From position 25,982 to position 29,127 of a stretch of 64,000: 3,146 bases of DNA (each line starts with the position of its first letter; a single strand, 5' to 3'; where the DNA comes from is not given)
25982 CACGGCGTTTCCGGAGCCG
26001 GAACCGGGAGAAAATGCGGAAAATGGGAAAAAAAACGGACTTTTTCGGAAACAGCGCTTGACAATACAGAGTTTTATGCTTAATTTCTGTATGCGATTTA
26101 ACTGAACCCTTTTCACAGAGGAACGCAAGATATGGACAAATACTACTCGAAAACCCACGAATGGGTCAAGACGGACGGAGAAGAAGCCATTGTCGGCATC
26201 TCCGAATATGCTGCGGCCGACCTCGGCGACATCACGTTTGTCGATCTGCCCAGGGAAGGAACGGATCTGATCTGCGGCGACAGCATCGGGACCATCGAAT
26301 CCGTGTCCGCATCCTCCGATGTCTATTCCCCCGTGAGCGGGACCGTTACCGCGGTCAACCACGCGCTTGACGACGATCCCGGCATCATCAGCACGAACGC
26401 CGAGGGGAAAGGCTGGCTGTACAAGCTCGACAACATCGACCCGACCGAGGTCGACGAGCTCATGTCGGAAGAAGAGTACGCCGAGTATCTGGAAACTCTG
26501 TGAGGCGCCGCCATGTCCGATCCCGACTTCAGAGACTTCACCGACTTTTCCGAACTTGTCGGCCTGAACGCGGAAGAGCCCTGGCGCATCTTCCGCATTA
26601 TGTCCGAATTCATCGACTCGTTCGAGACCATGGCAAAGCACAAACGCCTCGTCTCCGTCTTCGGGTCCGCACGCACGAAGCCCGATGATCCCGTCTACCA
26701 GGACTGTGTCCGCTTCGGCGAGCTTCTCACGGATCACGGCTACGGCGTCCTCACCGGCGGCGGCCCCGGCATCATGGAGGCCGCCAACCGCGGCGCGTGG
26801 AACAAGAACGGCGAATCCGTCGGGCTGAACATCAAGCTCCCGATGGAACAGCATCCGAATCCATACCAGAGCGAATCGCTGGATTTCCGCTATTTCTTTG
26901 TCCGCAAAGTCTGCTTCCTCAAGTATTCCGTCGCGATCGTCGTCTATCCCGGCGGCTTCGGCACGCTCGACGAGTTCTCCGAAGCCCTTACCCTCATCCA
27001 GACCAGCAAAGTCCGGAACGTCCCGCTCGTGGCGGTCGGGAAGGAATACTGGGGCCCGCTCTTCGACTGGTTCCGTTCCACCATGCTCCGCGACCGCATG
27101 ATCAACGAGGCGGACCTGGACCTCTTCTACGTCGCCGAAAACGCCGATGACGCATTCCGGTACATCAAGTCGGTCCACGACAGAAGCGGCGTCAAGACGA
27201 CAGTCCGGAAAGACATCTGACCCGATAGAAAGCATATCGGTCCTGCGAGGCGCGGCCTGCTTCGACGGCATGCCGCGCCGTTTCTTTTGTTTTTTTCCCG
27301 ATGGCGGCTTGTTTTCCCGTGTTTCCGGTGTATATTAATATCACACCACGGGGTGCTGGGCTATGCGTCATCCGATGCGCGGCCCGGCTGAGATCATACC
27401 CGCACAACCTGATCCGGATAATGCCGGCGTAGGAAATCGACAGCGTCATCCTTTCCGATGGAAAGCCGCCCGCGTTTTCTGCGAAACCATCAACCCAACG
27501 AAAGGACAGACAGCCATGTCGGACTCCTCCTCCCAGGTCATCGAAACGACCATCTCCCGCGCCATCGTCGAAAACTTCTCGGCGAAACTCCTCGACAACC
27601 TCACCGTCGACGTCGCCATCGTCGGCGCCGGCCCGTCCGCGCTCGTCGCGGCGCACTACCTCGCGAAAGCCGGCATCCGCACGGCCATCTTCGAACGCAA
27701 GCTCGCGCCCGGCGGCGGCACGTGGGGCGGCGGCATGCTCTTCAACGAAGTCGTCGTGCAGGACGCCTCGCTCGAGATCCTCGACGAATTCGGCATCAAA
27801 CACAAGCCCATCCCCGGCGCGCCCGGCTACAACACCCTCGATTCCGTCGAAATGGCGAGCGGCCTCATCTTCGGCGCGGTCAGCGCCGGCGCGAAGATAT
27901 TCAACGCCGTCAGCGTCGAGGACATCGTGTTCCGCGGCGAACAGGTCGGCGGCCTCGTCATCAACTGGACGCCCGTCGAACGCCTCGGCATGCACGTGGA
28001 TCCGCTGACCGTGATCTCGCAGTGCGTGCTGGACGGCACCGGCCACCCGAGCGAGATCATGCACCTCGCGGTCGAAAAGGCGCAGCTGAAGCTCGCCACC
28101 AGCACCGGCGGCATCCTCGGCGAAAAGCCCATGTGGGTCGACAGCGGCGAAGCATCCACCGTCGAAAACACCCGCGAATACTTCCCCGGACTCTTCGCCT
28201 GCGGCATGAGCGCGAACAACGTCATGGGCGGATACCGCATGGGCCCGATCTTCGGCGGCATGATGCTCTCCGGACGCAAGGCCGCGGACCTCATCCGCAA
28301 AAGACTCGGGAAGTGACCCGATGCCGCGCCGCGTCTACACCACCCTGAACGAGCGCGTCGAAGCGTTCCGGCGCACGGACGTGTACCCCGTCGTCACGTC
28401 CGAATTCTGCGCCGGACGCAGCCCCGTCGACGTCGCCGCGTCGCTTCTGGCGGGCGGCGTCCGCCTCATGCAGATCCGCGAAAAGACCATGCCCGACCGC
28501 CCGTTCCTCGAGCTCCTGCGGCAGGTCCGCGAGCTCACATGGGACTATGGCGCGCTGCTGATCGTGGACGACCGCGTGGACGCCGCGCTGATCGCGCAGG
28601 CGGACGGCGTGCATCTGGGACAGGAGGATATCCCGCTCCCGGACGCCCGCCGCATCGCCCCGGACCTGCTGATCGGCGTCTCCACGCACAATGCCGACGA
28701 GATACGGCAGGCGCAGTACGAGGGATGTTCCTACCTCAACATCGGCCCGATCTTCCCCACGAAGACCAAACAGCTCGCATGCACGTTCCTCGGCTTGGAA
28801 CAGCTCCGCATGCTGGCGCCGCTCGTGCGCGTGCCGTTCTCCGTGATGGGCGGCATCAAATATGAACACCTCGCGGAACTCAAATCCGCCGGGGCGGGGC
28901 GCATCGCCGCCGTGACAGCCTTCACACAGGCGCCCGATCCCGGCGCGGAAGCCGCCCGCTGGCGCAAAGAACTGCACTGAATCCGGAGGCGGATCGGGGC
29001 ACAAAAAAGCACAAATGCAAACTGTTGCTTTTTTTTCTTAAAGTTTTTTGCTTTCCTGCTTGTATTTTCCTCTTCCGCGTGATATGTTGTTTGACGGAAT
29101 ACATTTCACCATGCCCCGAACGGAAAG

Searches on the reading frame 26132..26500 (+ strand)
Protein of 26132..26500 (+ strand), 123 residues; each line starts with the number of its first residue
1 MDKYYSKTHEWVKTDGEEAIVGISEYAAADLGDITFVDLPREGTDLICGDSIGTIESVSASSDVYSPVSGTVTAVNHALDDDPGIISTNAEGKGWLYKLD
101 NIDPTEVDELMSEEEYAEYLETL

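Call 8: search_protein_families(library=ncbifam, proteins=[window:26132-26500:+], max_evalue=0.01)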
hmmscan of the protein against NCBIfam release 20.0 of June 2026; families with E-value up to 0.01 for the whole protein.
window:26132-26500:+ (123 aa): 4 families
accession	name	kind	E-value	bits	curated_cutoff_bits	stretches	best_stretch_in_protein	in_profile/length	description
NF002270.0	PRK01202.1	subfamily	1.1e-40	138.4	117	1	2-121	7-127/129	glycine cleavage system protein GcvH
TIGR00527.1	gcvH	equivalog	2.4e-39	134.3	115.85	1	3-121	6-126/129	glycine cleavage system protein GcvH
TIGR03077.1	not_gcvH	equivalog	2.2e-15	56.6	144.05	1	4-99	1-97/110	glycine cleavage protein H-like protein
NF045810.1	GcvH_rel_desulf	equivalog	6.4e-09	35.7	150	1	3-121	17-136/167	GcvH-related protein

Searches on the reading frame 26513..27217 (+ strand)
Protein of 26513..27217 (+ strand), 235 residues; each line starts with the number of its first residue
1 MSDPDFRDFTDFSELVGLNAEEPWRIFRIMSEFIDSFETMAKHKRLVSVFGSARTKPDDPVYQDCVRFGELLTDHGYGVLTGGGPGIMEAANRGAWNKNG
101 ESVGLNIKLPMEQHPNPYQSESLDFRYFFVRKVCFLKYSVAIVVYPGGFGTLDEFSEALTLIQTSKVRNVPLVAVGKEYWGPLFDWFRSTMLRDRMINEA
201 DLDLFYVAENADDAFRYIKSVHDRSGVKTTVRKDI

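Call 8: search_protein_families(library=ncbifam, proteins=[window:26513-27217:+], max_evalue=0.01)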
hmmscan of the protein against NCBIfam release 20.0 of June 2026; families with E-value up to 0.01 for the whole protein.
window:26513-27217:+ (235 aa): 4 families
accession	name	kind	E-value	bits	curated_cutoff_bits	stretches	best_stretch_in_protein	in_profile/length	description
TIGR00730.1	TIGR00730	subfamily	1.7e-36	125.6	96.35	1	46-219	2-176/178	TIGR00730 family Rossman fold protein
TIGR00725.1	TIGR00725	hypoth_equivalog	6.5e-14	51.7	106.9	1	46-162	3-115/159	TIGR00725 family protein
NF058542.1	CtkRMPhLog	equivalog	4.7e-08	33.2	300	1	65-216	21-173/177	cytokinin riboside 5'-monophosphate phosphoribohydrolase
NF038390.1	Nsidase_PpnN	equivalog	1.5e-06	27.2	450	1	46-178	147-287/450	nucleotide 5'-monophosphate nucleosidase PpnN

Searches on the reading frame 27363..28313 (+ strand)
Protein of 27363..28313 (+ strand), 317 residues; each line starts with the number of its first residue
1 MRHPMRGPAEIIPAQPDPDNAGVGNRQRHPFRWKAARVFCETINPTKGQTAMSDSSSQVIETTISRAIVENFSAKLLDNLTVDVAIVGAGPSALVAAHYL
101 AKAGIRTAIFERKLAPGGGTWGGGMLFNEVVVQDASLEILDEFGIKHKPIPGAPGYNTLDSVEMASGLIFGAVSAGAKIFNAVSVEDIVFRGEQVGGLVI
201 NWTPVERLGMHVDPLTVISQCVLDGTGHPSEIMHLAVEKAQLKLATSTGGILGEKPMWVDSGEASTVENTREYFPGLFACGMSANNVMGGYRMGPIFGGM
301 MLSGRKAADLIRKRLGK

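Call 19: search_protein_families(library=pfam, proteins=[window:27363-28313:+], max_evalue=0.01)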
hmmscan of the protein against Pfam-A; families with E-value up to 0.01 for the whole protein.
window:27363-28313:+ (317 aa): 9 families
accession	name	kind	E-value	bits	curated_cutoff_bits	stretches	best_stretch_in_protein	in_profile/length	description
PF01946.23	Thi4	-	1.9e-70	237.2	26.2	1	65-297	1-235/235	Thi4 family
PF01266.30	DAO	-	8e-08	32.6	27.9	1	83-123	1-42/353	FAD dependent oxidoreductase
PF13450.12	NAD_binding_8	-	2.1e-07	31.5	21.9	1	86-118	1-33/68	NAD(P)-binding Rossmann-like domain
PF01494.25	FAD_binding_3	-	8.4e-07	29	22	1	82-148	2-61/349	FAD binding domain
PF00890.30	FAD_binding_2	-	5.1e-06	26.4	20.4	1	83-118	1-36/414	FAD binding domain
PF12831.13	FAD_oxidored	-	0.00011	22.1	27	1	83-123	1-41/416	FAD dependent oxidoreductase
PF07992.20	Pyr_redox_2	-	0.00016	21.7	26.1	1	83-120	2-35/291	Pyridine nucleotide-disulphide oxidoreductase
PF03486.20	HI0933_like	-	0.0047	16.8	50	0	83-117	2-36/244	HI0933-like protein Rossmann domain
PF00070.33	Pyr_redox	-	0.0095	16.9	22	0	84-113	2-31/82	Pyridine nucleotide-disulphide oxidoreductase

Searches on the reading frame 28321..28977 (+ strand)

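Call 19: search_protein_families(library=pfam, proteins=[window:28321-28977:+], max_evalue=0.01)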
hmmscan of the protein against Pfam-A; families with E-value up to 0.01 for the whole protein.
window:28321-28977:+ (219 aa): 1 family
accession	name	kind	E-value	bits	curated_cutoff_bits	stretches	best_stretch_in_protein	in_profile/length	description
PF02581.23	TMP-TENI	-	4.8e-53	179.6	27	1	21-200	1-179/180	Thiamine monophosphate synthase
